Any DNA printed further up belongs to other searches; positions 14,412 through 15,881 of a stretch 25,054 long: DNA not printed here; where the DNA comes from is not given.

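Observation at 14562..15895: Solo DUF262 (ParB-like, DGQQR) protein with a 29-bp perfect palindrome in its promoter region, a candidate single-gene plasmid defence or maintenance factor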

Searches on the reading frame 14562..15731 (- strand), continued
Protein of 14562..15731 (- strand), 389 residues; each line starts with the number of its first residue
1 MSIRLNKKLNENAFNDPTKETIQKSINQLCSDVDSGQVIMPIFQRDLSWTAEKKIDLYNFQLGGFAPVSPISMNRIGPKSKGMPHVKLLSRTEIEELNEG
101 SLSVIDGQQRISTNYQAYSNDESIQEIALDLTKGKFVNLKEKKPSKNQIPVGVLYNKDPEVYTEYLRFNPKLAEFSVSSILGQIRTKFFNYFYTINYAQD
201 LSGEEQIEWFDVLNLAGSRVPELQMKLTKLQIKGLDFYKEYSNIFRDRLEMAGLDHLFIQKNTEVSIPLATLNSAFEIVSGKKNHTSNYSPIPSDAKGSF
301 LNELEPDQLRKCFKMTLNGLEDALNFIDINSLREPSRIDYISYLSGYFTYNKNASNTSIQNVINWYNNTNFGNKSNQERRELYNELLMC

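Call 31: predict_structure(alignment_id=A2)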
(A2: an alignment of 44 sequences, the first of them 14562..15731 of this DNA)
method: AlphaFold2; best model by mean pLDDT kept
length: 389 residues; sequences in the alignment: 44
mean_pLDDT: 87.1   pTM: 0.65
mean pLDDT of the five models: 87.1, 87.1, 86.3, 84.7, 83.1
residues with pLDDT >= 90: 205; 70-90: 152; 50-70: 31; < 50: 1
segments of 3 or more residues with pLDDT < 50: none
pLDDT, mean of each block of 10 residues (from residue 1): 77 73 94 93 74 94 82 91 84 82 91 95 94 95 91 97 95 94 96 91 84 62 71 76 89 81 77 92 81 82 87 95 94 93 94 81 95 91 93
secondary structure, 60 per line:
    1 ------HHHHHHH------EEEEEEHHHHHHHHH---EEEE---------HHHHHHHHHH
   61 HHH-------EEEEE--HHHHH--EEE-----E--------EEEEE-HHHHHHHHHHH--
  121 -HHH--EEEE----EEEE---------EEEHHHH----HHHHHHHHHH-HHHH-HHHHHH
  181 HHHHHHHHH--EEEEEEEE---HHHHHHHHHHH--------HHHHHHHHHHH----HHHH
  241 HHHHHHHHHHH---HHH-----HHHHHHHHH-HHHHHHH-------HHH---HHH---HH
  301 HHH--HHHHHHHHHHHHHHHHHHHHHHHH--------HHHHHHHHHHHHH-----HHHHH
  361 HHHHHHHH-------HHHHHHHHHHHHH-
elements in order: H7-13 E20-25 H26-34 E38-41 H51-63 E71-75 H78-82 E85-87 E102-106 H108-118 E127-130 E135-138 E148-150 H151-154 H159-168 H170-173 H175-189 E192-199 H203-213 H222-232 H237-251 H263-271 H273-279 H299-303 H306-329 H338-350 H356-368 H376-388

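Call 45: find_related_loci(query=A2, collection=genome_contigs, flank=6000)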
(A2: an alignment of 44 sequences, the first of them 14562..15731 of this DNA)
Query A2 (389 aa) in genome_contigs; peptide patterns used: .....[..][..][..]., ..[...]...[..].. (x = any residue, [..] = any of these).
97 stretches matched a pattern; 87 encode a relative of the query (tblastn E <= 1e-3); the best 80 are kept; 80 distinct loci.
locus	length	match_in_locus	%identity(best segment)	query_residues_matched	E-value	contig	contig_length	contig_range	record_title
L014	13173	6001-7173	74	1-389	0e+0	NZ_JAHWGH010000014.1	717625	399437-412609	Bacillus sp. MCCB 382 NODE_14_length_717527_cov_18.948252, whole genome shotgun sequence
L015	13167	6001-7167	70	1-387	0e+0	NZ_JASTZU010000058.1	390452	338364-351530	Aquibacillus rhizosphaerae strain LR5S19 2307, whole genome shotgun sequence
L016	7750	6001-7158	69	1-385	3e-178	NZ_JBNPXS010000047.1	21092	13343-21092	Desulfitispora alkaliphila strain DSM 22410 Ga0373196_47, whole genome shotgun sequence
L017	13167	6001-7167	65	1-387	2e-172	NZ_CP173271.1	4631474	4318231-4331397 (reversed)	Sporosarcina sp. ANT_H38 chromosome, complete genome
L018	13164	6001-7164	48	1-387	1e-118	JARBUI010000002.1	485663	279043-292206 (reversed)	MAG: Clostridia bacterium isolate L_E1_T20_C_bin.58 scaffold_39, whole genome shotgun sequence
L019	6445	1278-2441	48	1-387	3e-117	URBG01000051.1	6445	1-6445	uncultured Tenericutes bacterium isolate UMGS841 genome assembly, contig: NODE_3147_length_6445_cov_3.234742, whole geno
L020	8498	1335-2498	48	1-387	1e-115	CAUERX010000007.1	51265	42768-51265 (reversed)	MAG TPA_asm: uncultured bacterium isolate ERR10149238_bin.39_MetaWRAP_v1.3_MAG genome assembly, contig: ERZ19085884.457,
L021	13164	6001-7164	46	1-387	2e-115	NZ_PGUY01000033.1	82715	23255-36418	Peribacillus deserti strain V1-29 V1-29_contig_33, whole genome shotgun sequence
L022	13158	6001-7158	47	1-388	8e-115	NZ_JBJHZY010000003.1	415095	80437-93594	Candidatus Clostridium radicumherbarum strain WILCCON 0202 NODE_3_length_415095_cov_264.793908, whole genome shotgun seq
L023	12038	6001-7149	46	3-387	3e-112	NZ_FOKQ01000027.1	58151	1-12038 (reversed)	Ruminococcus albus strain AR67, whole genome shotgun sequence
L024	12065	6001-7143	46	5-387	1e-110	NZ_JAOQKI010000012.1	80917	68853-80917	Roseburia amylophila strain Sanger_19 .13414_6_70.12, whole genome shotgun sequence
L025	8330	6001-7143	46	5-387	1e-110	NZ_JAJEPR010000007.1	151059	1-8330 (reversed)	Fusicatenibacter faecihominis strain CLA-AA-H277 NODE_7_length_151059_cov_24.822489, whole genome shotgun sequence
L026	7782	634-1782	47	3-387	1e-110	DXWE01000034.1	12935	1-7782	MAG TPA_asm: Oscillospiraceae bacterium isolate HRGM_Genome_3507 HRGM_Genome_3507_34, whole genome shotgun sequence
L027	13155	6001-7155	45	3-387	2e-110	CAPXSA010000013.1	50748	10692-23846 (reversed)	MAG TPA_asm: uncultured Clostridia bacterium isolate MGBC164179 genome assembly, contig: MGBC164179.13, whole genome sho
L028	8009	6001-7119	46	13-385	5e-110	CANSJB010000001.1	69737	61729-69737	MAG TPA_asm: uncultured Clostridium sp. isolate SRR15633991_bin.32_metawrap_v1.3_MAG genome assembly, contig: NODE.279_l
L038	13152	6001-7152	43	3-387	5e-105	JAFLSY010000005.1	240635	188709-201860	MAG: Lachnospiraceae bacterium isolate HAN039 Seq5, whole genome shotgun sequence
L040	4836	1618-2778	44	2-387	9e-103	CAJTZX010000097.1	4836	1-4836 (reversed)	MAG TPA_asm: uncultured Eubacterium sp. isolate MGBC119940 genome assembly, contig: MGBC119940.97, whole genome shotgun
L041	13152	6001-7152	42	3-387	3e-102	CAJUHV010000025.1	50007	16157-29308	MAG TPA_asm: uncultured Eubacterium sp. isolate MGBC139490 genome assembly, contig: MGBC139490.25, whole genome shotgun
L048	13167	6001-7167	41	3-387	5e-96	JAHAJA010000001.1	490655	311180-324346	MAG: Clostridiales bacterium isolate L3_098_000G1_dasL3_098_000G1_metabat.metabat.68 L3_098_000G1_scaffold_1, whole geno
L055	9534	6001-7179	42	1-387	5e-94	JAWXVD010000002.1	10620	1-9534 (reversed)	MAG: Eubacteriales bacterium isolate FM_66_G121_IV NODE_2426_length_10621_cov_5.989143, whole genome shotgun sequence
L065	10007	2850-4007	43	2-387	4e-92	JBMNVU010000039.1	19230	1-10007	MAG: Acutalibacter sp. isolate SBF912SR2HQ0063 scaffold_12160_c1, whole genome shotgun sequence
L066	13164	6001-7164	39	2-387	6e-92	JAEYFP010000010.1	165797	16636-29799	MAG: Bacillota bacterium isolate OH_HFB_252 k127_1091343, whole genome shotgun sequence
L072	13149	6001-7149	40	3-387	2e-90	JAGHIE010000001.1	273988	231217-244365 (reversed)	MAG: Oscillospiraceae bacterium isolate MAG.366 k127_157887, whole genome shotgun sequence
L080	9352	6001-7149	41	2-387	3e-87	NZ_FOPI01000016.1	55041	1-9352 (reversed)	Ligilactobacillus ruminis DSM 20403 = NBRC 102161 strain DSM 20403, whole genome shotgun sequence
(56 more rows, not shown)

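Call 62: search_dna_similar(query=window:14562-15731:-, collection=phages, mode=protein, max_rows=15)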
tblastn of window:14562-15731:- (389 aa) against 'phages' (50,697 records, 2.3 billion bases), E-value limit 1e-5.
No match.

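Call 66: search_dna_similar(query=window:14562-15731:-, collection=plasmids, mode=protein, max_rows=40, rows=spread)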
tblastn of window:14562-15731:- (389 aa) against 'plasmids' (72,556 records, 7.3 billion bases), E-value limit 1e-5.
Records with a match: 26; places in all: 27; records where one place covers at least 80% of the query: 25.
Best place of each record, by identity: >=99% 19; 95-99% 2; <60% 5.
By first word of the organism name: Staphylococcus 22; Bacillus 2; Clostridium 2.
By predicted mobility (MOB-suite, as given by PLSDB): non-mobilizable 17; mobilizable 9.
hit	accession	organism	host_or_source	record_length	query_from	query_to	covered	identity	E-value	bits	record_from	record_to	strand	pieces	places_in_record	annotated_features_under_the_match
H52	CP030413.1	Staphylococcus aureus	Homo sapiens,blood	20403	1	389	100%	100.0%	0e+0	797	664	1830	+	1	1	DUF262 domain-containing protein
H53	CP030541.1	Staphylococcus aureus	Homo sapiens,nares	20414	1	389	100%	100.0%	0e+0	797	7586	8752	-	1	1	DUF262 domain-containing protein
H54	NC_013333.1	Staphylococcus aureus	-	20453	1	389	100%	100.0%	0e+0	797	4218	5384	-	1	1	DUF262 domain-containing protein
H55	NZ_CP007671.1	Staphylococcus aureus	Homo sapiens,nasal swab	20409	1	389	100%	100.0%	0e+0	797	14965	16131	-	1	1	DUF262 domain-containing protein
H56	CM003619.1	Staphylococcus aureus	Homo sapiens,skin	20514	1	389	100%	100.0%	0e+0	797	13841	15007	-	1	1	hypothetical protein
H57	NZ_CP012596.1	Staphylococcus aureus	Homo sapiens,blood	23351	1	389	100%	100.0%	0e+0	797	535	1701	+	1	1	DUF262 domain-containing protein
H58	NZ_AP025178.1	Staphylococcus aureus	Homo sapiens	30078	1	389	100%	100.0%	0e+0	797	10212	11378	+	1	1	DUF262 domain-containing protein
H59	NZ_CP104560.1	Staphylococcus aureus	Homo sapiens,sputum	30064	1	389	100%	100.0%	0e+0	797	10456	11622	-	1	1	DUF262 domain-containing protein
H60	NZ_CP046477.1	Staphylococcus aureus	Homo sapiens,pure culture,healthy human ...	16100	1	389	100%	100.0%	0e+0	797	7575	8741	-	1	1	DUF262 domain-containing protein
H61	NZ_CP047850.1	Staphylococcus aureus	Homo sapiens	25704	1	389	100%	100.0%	0e+0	797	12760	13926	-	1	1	DUF262 domain-containing protein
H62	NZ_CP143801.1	Staphylococcus aureus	Homo sapiens,Eye swab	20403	1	389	100%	100.0%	0e+0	797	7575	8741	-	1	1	DUF262 domain-containing protein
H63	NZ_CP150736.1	Staphylococcus aureus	Homo sapiens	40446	1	389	100%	100.0%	0e+0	797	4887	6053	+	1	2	DUF262 domain-containing protein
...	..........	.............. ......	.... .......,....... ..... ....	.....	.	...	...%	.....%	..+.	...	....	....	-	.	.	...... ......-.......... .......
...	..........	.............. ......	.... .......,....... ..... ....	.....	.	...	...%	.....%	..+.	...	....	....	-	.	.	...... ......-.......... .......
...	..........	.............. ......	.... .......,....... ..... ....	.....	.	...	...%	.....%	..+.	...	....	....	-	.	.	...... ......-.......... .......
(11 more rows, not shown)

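Call 74: search_protein_representatives(alignment_id=A2)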
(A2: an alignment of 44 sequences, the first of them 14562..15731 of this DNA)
Query: 44 sequences, 391 profile positions. Proteins with E-value up to 0.001 (for the whole library): 498; up to 1e-10: 147; up to 1e-30: 67. The best 150 are listed.
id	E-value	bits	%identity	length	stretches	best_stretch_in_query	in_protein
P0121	1.1e-162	557.9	-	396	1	1-388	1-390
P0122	2.9e-159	546.6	-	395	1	3-389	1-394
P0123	5.2e-144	496.4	-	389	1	3-387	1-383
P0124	1.9e-141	488.0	-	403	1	8-387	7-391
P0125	8.3e-133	459.5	-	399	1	3-389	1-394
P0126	5.9e-131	453.4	-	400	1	5-389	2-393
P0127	1.5e-130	452.1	-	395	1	3-388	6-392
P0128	2.0e-130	451.6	-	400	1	1-389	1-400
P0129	3.3e-129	447.6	-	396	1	3-388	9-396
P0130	1.4e-127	442.3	-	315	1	82-390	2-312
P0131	3.3e-126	437.8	-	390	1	3-388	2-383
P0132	3.0e-121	421.5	-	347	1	55-389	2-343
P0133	4.2e-121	421.0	-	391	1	7-388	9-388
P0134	1.1e-119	416.3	-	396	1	8-388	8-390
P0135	1.4e-119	415.9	-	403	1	3-387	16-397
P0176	6.2e-40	153.8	-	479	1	17-388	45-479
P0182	4.9e-35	137.6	-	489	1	17-387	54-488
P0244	6.8e-14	68.0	-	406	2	23-256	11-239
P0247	4.2e-13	65.4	-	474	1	23-281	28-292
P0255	3.7e-12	62.3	-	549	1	16-224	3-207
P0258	1.0e-11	60.8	-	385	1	24-386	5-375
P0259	1.2e-11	60.6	-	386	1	26-383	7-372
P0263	3.9e-11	58.9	-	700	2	25-242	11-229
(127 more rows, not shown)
